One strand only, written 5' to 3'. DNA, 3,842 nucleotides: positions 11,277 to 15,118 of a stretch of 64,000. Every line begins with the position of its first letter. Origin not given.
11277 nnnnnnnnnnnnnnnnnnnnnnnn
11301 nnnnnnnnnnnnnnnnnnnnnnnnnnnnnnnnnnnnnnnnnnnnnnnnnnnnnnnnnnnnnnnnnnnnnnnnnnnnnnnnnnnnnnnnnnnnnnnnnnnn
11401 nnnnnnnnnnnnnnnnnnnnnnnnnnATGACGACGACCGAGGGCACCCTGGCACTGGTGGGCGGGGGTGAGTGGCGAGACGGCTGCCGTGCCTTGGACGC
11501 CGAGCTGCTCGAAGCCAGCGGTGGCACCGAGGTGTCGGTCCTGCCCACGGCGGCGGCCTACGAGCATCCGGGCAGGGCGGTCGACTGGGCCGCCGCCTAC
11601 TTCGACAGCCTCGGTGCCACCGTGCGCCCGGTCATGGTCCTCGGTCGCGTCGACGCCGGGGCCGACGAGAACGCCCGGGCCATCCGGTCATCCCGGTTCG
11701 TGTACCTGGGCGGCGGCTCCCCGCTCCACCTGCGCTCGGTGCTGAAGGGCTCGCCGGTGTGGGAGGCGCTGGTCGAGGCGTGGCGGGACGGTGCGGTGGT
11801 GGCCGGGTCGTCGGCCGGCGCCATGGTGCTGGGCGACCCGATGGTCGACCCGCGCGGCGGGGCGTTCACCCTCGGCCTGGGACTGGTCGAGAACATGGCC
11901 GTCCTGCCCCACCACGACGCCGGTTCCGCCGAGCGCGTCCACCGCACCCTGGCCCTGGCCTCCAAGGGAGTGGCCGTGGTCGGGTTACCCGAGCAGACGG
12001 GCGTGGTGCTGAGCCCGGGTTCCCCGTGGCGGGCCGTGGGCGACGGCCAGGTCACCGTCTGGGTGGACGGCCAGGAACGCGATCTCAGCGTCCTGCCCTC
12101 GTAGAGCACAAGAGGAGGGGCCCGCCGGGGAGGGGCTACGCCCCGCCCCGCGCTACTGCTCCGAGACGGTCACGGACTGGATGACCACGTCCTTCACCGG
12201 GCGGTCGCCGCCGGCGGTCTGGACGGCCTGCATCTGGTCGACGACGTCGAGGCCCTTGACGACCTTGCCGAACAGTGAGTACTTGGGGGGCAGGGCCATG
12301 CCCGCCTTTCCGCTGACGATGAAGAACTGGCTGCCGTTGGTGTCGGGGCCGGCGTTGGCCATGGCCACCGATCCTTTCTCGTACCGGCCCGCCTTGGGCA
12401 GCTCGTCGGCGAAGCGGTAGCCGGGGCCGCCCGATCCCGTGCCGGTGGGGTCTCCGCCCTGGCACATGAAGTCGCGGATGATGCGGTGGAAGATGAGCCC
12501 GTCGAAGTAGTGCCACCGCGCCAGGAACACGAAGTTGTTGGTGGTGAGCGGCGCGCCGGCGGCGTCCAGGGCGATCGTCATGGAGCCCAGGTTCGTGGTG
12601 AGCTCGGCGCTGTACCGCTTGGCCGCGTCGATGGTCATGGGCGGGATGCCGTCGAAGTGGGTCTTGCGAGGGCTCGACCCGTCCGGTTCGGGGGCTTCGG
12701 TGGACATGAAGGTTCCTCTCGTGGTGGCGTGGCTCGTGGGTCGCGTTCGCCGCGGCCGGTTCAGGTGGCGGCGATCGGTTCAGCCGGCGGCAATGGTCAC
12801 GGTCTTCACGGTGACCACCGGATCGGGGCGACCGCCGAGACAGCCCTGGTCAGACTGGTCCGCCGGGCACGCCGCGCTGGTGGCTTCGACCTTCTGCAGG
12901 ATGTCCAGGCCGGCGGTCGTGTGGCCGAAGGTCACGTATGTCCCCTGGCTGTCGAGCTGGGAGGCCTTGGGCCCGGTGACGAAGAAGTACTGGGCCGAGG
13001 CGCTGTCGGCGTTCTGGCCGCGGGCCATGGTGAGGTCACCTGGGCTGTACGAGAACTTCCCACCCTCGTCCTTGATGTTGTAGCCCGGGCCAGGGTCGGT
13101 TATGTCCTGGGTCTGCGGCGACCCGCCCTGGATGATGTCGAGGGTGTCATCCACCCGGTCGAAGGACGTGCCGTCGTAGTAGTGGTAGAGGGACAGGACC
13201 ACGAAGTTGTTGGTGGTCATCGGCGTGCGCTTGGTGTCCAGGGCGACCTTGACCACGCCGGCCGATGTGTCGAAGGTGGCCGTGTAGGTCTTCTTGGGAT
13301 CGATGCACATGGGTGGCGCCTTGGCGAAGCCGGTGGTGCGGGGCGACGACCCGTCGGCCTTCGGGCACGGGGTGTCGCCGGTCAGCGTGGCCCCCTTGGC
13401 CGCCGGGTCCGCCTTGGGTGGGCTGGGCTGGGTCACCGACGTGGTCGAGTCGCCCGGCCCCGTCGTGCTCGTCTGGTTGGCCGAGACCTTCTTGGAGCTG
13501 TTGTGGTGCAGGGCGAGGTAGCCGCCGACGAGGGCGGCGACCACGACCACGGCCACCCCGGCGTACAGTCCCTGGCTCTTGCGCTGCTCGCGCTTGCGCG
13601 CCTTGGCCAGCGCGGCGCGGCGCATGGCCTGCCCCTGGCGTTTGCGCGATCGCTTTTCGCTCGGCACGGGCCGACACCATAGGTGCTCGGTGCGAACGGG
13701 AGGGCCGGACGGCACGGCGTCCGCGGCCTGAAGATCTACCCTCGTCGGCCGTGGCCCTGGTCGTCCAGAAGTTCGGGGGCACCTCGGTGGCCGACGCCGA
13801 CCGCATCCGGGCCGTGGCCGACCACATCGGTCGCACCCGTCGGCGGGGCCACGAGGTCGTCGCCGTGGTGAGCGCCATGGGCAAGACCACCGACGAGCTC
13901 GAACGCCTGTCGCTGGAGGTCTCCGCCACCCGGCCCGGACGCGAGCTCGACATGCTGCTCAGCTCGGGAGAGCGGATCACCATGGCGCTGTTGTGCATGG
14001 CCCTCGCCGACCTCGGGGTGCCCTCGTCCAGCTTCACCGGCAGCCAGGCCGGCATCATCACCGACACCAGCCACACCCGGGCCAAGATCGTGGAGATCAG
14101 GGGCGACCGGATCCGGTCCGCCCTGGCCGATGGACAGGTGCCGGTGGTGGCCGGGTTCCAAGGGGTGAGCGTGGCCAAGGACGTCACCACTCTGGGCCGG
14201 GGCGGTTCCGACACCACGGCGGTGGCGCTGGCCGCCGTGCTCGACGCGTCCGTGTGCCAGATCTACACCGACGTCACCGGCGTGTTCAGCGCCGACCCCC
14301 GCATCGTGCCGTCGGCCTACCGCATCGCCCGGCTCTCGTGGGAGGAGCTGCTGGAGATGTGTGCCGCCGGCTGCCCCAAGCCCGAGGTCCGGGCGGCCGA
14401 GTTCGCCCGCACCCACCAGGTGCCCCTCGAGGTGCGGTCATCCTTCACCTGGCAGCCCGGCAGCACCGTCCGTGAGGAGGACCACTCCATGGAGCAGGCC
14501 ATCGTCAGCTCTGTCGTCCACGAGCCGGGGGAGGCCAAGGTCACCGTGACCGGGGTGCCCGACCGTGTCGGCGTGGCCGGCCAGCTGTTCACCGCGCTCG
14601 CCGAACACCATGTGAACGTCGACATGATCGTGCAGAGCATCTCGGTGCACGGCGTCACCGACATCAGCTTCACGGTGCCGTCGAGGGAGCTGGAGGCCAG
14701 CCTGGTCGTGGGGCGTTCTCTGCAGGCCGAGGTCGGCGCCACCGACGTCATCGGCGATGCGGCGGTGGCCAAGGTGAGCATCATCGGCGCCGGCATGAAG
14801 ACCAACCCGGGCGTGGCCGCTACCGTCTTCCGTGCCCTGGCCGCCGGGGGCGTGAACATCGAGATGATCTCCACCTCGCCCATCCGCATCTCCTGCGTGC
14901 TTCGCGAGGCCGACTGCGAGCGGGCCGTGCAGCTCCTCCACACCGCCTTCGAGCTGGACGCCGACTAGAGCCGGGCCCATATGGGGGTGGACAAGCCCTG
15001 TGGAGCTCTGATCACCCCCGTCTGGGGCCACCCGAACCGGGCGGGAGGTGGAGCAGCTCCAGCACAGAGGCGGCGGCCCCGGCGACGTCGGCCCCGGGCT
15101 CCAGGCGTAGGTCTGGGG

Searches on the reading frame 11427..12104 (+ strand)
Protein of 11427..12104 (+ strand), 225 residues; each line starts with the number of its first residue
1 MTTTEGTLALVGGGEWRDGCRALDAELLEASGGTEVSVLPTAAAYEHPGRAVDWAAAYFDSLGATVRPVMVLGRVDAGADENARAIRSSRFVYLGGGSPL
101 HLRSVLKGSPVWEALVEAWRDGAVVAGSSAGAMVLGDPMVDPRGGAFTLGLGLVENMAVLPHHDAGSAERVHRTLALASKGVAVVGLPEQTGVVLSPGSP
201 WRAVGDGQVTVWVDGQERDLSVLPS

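Call 87: search_protein_families(library=pfam, proteins=[window:11427-12104:+], max_evalue=0.0001)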
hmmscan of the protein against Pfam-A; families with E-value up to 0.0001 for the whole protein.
window:11427-12104:+ (225 aa): 1 family
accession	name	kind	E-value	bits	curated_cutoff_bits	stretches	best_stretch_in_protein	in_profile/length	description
PF03575.23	Peptidase_S51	-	1.4e-15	58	23.9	1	9-195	2-198/206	Peptidase family S51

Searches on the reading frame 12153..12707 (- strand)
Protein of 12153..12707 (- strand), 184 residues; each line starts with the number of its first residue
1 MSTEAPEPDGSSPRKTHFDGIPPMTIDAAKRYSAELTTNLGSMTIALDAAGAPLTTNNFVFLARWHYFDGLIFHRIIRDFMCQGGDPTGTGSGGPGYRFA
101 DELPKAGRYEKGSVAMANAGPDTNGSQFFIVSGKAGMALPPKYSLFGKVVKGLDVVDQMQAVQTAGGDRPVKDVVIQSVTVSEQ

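Call 48: search_protein_families(library=pfam, proteins=[window:12153-12707:-], max_evalue=0.0001)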
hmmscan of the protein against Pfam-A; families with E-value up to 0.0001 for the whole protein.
window:12153-12707:- (184 aa): 1 family
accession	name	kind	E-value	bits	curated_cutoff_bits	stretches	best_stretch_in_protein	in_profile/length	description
PF00160.26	Pro_isomerase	-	4.1e-41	141.3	21.7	1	35-181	3-159/159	Cyclophilin type peptidyl-prolyl cis-trans isomerase/CLD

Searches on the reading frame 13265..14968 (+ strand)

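Call 48: search_protein_families(library=pfam, proteins=[window:13265-14968:+], max_evalue=0.0001)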
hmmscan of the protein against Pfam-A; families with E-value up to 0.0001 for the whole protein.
window:13265-14968:+ (567 aa): 4 families
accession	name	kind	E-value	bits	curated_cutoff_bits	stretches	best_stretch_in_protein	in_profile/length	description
PF00696.33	AA_kinase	-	1.7e-47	162.6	24.9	1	165-388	2-230/234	Amino acid kinase family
PF22468.2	ACT_9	-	1.1e-36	124.9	27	2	504-562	1-61/61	ACT domain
PF13840.12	ACT_7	-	4.6e-19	68.5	27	1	501-559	6-64/65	ACT domain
PF01842.31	ACT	-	3.7e-17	62.2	27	2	428-471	4-46/66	ACT domain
